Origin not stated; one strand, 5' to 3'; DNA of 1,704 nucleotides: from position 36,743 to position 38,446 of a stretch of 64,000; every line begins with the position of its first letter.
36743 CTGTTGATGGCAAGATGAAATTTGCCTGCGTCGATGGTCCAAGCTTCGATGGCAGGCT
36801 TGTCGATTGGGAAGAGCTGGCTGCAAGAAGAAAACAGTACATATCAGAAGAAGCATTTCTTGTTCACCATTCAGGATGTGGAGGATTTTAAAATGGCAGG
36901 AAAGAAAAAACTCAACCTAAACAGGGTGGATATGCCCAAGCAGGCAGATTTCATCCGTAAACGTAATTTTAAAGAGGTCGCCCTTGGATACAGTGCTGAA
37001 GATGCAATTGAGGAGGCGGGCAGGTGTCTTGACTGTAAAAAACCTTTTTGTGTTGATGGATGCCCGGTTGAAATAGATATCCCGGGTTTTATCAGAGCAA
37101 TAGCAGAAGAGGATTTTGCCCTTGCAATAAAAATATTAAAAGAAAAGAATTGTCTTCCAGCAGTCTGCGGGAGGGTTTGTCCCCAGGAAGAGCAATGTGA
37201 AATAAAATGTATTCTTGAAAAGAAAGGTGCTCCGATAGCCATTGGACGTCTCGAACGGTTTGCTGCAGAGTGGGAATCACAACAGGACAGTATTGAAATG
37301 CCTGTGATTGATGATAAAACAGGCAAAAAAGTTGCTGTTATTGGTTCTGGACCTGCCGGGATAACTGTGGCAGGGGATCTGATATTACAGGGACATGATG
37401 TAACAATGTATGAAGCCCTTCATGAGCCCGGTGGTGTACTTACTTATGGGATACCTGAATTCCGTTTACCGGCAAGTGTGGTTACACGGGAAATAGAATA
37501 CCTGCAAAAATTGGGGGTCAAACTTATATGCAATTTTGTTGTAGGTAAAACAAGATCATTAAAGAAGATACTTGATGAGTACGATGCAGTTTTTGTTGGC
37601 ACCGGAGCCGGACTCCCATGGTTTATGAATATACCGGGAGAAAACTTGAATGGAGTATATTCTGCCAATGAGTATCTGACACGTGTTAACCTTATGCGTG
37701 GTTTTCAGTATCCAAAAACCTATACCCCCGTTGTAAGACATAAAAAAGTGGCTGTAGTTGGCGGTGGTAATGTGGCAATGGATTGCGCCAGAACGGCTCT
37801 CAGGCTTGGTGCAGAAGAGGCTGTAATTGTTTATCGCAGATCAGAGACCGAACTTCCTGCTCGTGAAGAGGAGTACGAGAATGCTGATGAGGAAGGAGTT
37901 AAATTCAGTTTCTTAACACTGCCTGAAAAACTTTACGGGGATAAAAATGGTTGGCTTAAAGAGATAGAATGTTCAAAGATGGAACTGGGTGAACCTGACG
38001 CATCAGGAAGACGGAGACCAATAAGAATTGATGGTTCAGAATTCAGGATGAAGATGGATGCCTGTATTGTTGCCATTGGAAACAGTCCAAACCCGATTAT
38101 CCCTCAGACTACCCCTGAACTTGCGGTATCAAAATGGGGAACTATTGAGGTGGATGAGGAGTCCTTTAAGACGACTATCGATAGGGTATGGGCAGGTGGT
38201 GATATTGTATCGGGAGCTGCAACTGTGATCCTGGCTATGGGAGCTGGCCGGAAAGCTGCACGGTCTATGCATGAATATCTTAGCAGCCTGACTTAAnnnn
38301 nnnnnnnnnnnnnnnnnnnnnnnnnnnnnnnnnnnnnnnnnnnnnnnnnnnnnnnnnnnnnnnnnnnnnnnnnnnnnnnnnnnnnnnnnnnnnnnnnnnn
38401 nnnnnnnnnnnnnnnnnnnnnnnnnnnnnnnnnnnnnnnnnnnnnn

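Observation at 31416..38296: Five translationally coupled genes join a NuoE/NuoF/NuoG-like module to an NfnA/NfnB-like module: candidate uncharacterised flavin-based electron-bifurcating complex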

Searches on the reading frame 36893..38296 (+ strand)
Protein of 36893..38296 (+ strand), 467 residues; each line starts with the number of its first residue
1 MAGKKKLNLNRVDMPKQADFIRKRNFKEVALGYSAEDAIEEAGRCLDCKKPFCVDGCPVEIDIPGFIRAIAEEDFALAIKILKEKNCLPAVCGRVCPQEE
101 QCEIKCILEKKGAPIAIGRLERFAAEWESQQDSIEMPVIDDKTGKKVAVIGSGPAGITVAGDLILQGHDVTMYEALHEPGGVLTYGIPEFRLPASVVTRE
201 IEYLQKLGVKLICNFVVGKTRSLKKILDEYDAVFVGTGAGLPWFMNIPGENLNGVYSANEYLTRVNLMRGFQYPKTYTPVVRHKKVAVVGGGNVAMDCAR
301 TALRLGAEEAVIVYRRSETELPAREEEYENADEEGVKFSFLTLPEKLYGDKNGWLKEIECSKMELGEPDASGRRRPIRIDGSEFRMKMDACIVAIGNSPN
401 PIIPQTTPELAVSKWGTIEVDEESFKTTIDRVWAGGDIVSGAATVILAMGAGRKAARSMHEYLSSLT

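Call 3: search_protein_families(library=pfam, proteins=[window:36893-38296:+])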
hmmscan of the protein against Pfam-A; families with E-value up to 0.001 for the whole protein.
window:36893-38296:+ (467 aa): 11 families
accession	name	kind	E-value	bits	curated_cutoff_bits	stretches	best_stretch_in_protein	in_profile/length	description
PF14691.11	Fer4_20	-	4.6e-43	146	25.8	1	22-131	1-111/113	Dihydroprymidine dehydrogenase domain II, 4Fe-4S cluster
PF07992.20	Pyr_redox_2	-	4.4e-32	112.1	26.1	1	145-452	1-291/291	Pyridine nucleotide-disulphide oxidoreductase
PF00070.33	Pyr_redox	-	9.8e-10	39.3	22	1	285-359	1-78/82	Pyridine nucleotide-disulphide oxidoreductase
PF13738.12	Pyr_redox_3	-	4.9e-08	33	30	0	281-318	162-198/305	Pyridine nucleotide-disulphide oxidoreductase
PF13241.12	NAD_binding_7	-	5.6e-07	30.5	22.1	0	281-338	5-64/104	Putative NAD(P)-binding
PF01262.27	AlaDh_PNT_C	-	9.3e-06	25.6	23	1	255-312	2-57/214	Alanine dehydrogenase/PNT, C-terminal domain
PF03807.23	F420_oxidored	-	2.5e-05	25.2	21.6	0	285-329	1-45/94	NADP oxidoreductase coenzyme F420-dependent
PF13450.12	NAD_binding_8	-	5.4e-05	23.8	21.9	1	149-183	1-35/68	NAD(P)-binding Rossmann-like domain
PF02826.25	2-Hacid_dh_C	-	9.5e-05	22.3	25.1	0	274-330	27-84/178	D-isomer specific 2-hydroxyacid dehydrogenase, NAD binding domain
PF01488.26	Shikimate_DH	-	0.00013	22.5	24.3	0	196-242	41-88/138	Shikimate / quinate 5-dehydrogenase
PF01266.30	DAO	-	0.00014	22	27.9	0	146-180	1-35/353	FAD dependent oxidoreductase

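Call 4: search_protein_families(library=ncbifam, proteins=[window:36893-38296:+])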
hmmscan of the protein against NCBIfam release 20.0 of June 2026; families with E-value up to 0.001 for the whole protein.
window:36893-38296:+ (467 aa): 49 families (the best 25 are shown)
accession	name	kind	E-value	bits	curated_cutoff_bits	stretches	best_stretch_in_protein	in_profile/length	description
NF009414.0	PRK12778.1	equivalog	8.6e-213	708.7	1103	1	4-465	289-751/752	bifunctional dihydroorotate dehydrogenase B NAD binding subunit/NADPH-dependent glutamate synthase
TIGR01316.1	gltA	equivalog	4.5e-178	592.6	471.75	1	22-463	5-449/449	NADPH-dependent glutamate synthase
NF009413.0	PRK12775.1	equivalog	1.8e-162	542.5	1895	1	6-464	294-755/1006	putative trifunctional 2-polyprenylphenol hydroxylase/glutamate synthase subunit beta/ferritin domain-containing protein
NF009415.0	PRK12779.1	equivalog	2e-123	413.2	1519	1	39-461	197-624/944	putative bifunctional glutamate synthase subunit beta/2-polyprenylphenol hydroxylase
NF009454.0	PRK12814.1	equivalog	1.9e-119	399.9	916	2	47-464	99-501/657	putative NADPH-dependent glutamate synthase small subunit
TIGR01318.1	gltD_gamma_fam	subfamily_domain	6.3e-114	381.1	482.95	1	7-464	4-466/467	glutamate synthase, small subunit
NF009410.0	PRK12771.1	subfamily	1.1e-113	380.8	516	1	51-464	48-446/566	NAD(P)-binding protein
NF009408.0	PRK12769.1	equivalog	2.4e-105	353.1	1003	1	10-464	192-652/659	formate-dependent uric acid utilization protein AegA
NF010590.0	PRK13984.1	equivalog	5.8e-91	305.5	946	1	5-465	152-608/611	putative oxidoreductase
NF009451.0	PRK12809.1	equivalog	7.3e-88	295.4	1154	1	16-460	181-631/639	formate-dependent uric acid utilization protein YgfT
TIGR03315.1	Se_ygfK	equivalog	1e-84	284.7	835.3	1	35-459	429-835/1012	putative selenate reductase subunit YgfK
NF009409.0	PRK12770.1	subfamily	1.3e-82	277.8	343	1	141-465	15-352/360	putative glutamate synthase subunit beta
TIGR01317.1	GOGAT_sm_gam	subfamily_domain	1.4e-79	268.2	447.7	1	13-464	12-479/485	glutamate synthase small subunit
NF045663.1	diclust_near_Sec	equivalog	1e-47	162.7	530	2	50-239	17-199/759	pyridine nucleotide-disulfide oxidoreductase/dicluster-binding protein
NF045599.1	bili_reduct_long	exception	2e-16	59.4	750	1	139-264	376-499/641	bilirubin reductase, long form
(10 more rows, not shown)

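Call 27: search_solved_structures(query=window:36893-38296:+, max_evalue=1e-20, show_alignments=4)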
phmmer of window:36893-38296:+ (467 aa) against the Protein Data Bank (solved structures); distinct sequences matched with E-value up to 1e-20: 12.
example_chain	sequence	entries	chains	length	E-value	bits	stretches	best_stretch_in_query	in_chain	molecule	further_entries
4ylf_B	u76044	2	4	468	2e-166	557.6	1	11-464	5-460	Dihydropyrimidine dehydrogenase subunit A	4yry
5jca_L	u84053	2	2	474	2e-155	521.3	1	9-464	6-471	NADH-dependent Ferredoxin:NADP Oxidoreductase (NfnI) subunit alpha | NADH-dependent Ferredoxin:NADP Oxidoreductase subunit alpha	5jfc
5vj7_A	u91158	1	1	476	1.7e-145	488.6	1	9-464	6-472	Oxidoreductase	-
9n5u_A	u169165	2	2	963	1.2e-100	340.7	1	47-464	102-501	NfnA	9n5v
9bov_A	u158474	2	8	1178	2.9e-96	326.3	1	46-464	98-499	Molybdopterin oxidoreductase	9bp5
8oh5_C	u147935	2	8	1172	4.5e-88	299.3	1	46-464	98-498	Formate dehydrogenase-O, major subunit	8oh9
6s6s_G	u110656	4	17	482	1.2e-86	294.6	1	18-464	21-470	Glutamate synthase [NADPH] small chain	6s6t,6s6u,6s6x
2vdc_G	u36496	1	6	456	2.8e-85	290.1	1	25-464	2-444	GLUTAMATE SYNTHASE [NADPH] SMALL CHAIN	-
1h7x_A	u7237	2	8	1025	1.5e-52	182.2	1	30-464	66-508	DIHYDROPYRIMIDINE DEHYDROGENASE | Dihydropyrimidine dehydrogenase [NADP(+)]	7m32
7m31_A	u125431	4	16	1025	1.5e-52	182.2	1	30-464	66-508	Dihydropyrimidine dehydrogenase [NADP(+)]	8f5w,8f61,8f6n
1gt8_A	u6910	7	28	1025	1.5e-52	182.2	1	30-464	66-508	DIHYDROPYRIMIDINE DEHYDROGENASE | Dihydropyrimidine dehydrogenase [NADP(+)]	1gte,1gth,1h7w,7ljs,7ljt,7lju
7mfm_I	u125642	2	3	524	6.6e-51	176.8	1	15-464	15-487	Glutamate synthase (NADPH) small chain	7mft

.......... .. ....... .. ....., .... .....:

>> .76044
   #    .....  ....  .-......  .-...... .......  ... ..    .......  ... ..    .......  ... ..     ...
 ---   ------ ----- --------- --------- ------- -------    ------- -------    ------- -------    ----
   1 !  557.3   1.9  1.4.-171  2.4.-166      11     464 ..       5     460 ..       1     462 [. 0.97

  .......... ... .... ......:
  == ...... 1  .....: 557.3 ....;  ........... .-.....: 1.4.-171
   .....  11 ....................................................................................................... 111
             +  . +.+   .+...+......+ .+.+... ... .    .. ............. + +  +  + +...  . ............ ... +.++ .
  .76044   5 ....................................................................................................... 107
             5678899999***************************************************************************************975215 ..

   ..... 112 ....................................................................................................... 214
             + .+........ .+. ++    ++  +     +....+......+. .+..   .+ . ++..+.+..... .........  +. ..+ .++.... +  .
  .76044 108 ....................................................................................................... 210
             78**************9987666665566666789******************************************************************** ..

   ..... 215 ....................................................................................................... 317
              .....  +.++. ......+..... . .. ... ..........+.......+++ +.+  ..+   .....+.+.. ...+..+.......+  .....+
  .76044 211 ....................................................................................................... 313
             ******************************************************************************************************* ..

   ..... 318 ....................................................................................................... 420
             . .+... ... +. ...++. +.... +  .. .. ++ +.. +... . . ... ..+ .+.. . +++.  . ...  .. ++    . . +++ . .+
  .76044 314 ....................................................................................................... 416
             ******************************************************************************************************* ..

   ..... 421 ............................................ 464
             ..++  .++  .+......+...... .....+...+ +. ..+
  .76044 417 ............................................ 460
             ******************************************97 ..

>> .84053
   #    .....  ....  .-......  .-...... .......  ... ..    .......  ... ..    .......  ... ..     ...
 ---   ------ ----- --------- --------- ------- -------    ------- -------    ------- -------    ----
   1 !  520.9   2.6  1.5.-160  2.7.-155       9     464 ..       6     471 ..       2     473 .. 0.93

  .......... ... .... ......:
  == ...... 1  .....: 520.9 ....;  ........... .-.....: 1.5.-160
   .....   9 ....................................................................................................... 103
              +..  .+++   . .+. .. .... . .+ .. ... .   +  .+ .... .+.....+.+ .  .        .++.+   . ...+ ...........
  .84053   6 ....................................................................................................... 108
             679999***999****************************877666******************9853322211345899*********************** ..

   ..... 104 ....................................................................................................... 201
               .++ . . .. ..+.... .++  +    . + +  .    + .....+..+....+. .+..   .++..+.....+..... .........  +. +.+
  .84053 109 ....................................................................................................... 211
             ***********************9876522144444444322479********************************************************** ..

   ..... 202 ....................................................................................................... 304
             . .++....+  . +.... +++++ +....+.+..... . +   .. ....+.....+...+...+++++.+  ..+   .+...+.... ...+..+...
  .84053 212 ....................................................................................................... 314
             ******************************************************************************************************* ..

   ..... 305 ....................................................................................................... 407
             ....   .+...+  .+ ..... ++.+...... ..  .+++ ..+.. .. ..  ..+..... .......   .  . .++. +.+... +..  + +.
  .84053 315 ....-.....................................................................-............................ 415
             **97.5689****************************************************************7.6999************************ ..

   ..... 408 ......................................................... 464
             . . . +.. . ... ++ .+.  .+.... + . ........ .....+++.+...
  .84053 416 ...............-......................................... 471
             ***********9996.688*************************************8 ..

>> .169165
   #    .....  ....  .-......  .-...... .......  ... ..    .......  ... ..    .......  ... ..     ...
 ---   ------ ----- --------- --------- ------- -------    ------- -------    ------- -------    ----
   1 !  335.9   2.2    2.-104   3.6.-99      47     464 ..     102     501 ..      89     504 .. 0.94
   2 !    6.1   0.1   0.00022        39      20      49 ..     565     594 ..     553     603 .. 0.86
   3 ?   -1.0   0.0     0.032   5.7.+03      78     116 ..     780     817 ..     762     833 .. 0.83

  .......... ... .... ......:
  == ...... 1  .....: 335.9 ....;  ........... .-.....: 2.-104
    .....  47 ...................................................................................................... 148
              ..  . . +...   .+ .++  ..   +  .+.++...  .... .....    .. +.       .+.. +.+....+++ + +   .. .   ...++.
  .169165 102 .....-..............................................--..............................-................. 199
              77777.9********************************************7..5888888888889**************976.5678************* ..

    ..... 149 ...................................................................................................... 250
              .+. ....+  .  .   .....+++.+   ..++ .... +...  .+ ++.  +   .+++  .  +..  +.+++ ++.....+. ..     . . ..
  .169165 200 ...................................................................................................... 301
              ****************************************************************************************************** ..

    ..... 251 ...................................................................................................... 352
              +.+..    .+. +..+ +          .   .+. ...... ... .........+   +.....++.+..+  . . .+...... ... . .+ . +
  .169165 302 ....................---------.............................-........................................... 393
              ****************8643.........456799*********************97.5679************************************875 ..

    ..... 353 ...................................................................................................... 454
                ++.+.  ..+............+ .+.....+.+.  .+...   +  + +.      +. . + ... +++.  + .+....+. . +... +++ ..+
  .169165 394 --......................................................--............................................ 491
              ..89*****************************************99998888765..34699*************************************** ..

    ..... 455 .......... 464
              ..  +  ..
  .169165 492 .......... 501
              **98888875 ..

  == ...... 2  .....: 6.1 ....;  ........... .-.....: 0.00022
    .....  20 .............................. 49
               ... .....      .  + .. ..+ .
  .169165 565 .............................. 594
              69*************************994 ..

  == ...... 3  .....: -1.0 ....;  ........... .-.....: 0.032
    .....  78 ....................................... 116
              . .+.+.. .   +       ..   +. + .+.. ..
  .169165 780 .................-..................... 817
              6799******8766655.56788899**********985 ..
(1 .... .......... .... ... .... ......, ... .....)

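Call 45: find_homologous_proteins(query=window:36893-38296:+, max_evalue=1e-50)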
Query window:36893-38296:+ (467 aa): 8000 proteins with E <= 1e-50 among 8000 candidates; the best 120 are listed.
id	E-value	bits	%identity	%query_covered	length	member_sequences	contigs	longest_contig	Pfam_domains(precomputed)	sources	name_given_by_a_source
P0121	0.0e+0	1064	100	100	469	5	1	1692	PF13241.13,PF14691.12,PF07992.21,PF00070.34,PF13738.13,PF01262.28,PF03807.24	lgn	-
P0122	1.0e-275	933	87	100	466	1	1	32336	PF14691.12,PF07992.21,PF00070.34,PF02826.26,PF13738.13,PF01262.28,PF03807.24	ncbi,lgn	-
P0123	1.4e-275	932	87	100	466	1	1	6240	PF14691.12,PF07992.21,PF00070.34,PF02826.26,PF13738.13,PF01262.28,PF03807.24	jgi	-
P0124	1.0e-274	930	86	100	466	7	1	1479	PF14691.12,PF07992.21,PF00070.34,PF02826.26,PF13738.13,PF01262.28,PF03807.24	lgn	-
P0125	1.2e-274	929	86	100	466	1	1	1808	PF14691.12,PF07992.21,PF00070.34,PF02826.26,PF13738.13,PF01262.28,PF03807.24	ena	-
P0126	2.0e-274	929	87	100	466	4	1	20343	PF13241.13,PF14691.12,PF07992.21,PF00070.34,PF02826.26,PF13738.13,PF01262.28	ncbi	-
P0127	2.6e-274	928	87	99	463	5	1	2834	PF14691.12,PF07992.21,PF00070.34,PF02826.26,PF13738.13,PF01262.28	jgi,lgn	-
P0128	6.5e-273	924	86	100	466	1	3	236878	PF14691.12,PF07992.21,PF00070.34,PF13738.13,PF01262.28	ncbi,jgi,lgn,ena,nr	ncbi:MAG TPA: NADPH-dependent glutamate synthase [Bacteroidales bacterium]|nr:NADPH-dependent glutam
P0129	8.2e-272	920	86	99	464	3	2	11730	PF13241.13,PF14691.12,PF07992.21,PF00070.34,PF02826.26,PF13738.13,PF01262.28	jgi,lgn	-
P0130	1.8e-270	916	86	100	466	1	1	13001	PF13241.13,PF14691.12,PF07992.21,PF00070.34,PF02826.26,PF13738.13,PF01262.28,PF03807.24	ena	-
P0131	3.2e-270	915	86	99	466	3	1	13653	PF14691.12,PF07992.21,PF00070.34,PF02826.26,PF13738.13,PF01262.28,PF03807.24,PF01488.27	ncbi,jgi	-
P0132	3.9e-270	914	85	100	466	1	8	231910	PF13241.13,PF14691.12,PF07992.21,PF00070.34,PF02826.26,PF13738.13,PF01262.28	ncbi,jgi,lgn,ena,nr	ncbi:MAG TPA: NADPH-dependent glutamate synthase [Bacteroidetes bacterium]|nr:NADPH-dependent glutam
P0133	4.1e-270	914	85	100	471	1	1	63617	PF14691.12,PF07992.21,PF00070.34,PF02826.26,PF13738.13,PF01262.28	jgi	-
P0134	1.5e-269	913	85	100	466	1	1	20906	PF13241.13,PF14691.12,PF07992.21,PF00070.34,PF02826.26,PF13738.13,PF01262.28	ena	-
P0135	8.6e-267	903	86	98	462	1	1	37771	PF14691.12,PF07992.21,PF00070.34,PF13738.13,PF01262.28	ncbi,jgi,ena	-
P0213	1.1e-235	801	74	99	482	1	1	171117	PF14691.12,PF07992.21,PF00070.34,PF13738.13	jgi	jgi:glutamate synthase (NADPH/NADH) small chain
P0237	3.4e-232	789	73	99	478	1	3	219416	PF14691.12,PF07992.21,PF00070.34,PF13738.13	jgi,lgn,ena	-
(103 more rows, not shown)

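Call 47: find_encoding_contigs(protein=P0237, flank=10000, max_places=1)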
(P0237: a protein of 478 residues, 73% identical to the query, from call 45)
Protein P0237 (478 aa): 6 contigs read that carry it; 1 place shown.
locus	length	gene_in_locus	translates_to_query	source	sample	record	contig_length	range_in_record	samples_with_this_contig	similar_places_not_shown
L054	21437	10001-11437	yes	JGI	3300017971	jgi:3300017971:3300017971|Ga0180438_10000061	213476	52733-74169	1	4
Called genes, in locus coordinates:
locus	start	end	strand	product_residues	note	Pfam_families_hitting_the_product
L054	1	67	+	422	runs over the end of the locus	PF13237:Fer4_10 (weak), PF25160:LdpA_Fe-S-bd (weak), PF12838:Fer4_7 (weak), PF13187:Fer4_9 (weak), PF00037:Fer4 (weak), PF02906:Fe_hyd_lg_C, PF04060:FeS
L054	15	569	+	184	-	PF01257:2Fe-2S_thioredx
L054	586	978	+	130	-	-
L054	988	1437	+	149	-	PF13581:HATPase_c_2 (weak), PF02518:HATPase_c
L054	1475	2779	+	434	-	PF12838:Fer4_7, PF13237:Fer4_10, PF14697:Fer4_21, PF13187:Fer4_9, PF00037:Fer4 (weak), PF12837:Fer4_6 (weak), PF02906:Fe_hyd_lg_C, PF04060:FeS, +2 more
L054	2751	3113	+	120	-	-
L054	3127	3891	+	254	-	PF02811:PHP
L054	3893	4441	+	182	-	PF02518:HATPase_c, PF13589:HATPase_c_3 (weak)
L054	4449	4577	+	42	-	-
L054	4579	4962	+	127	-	-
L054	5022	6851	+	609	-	PF01257:2Fe-2S_thioredx (weak), PF01512:Complex1_51K, PF10589:NADH_4Fe-4S, PF25160:LdpA_Fe-S-bd (weak), PF00037:Fer4, PF12837:Fer4_6 (weak), PF13187:Fer4_9, PF13237:Fer4_10, +4 more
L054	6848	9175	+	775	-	PF00111:Fer2, PF13510:Fer2_4, PF10588:NADH-G_4Fe-4S_3, PF12838:Fer4_7 (weak), PF14697:Fer4_21 (weak), PF22117:Fer4_Nqo3, PF04879:Molybdop_Fe4S4, PF00384:Molybdopterin, +2 more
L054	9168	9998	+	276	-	PF10418:DHODB_Fe-S_bind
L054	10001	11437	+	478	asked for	PF14691:Fer4_20, PF13738:Pyr_redox_3 (faint), PF00070:Pyr_redox (faint), PF07992:Pyr_redox_2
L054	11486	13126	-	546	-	PF14516:AAA_35, PF01637:ATPase_2 (weak), PF13401:AAA_22 (weak), PF28130:DUF8371 (faint)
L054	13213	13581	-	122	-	-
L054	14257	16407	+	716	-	-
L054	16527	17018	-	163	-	-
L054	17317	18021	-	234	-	PF14329:DUF4386 (weak)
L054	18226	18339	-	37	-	-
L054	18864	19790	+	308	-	-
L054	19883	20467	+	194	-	-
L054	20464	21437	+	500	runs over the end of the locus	PF12801:Fer4_5, PF00037:Fer4 (faint), PF12838:Fer4_7, PF13187:Fer4_9 (weak), PF13237:Fer4_10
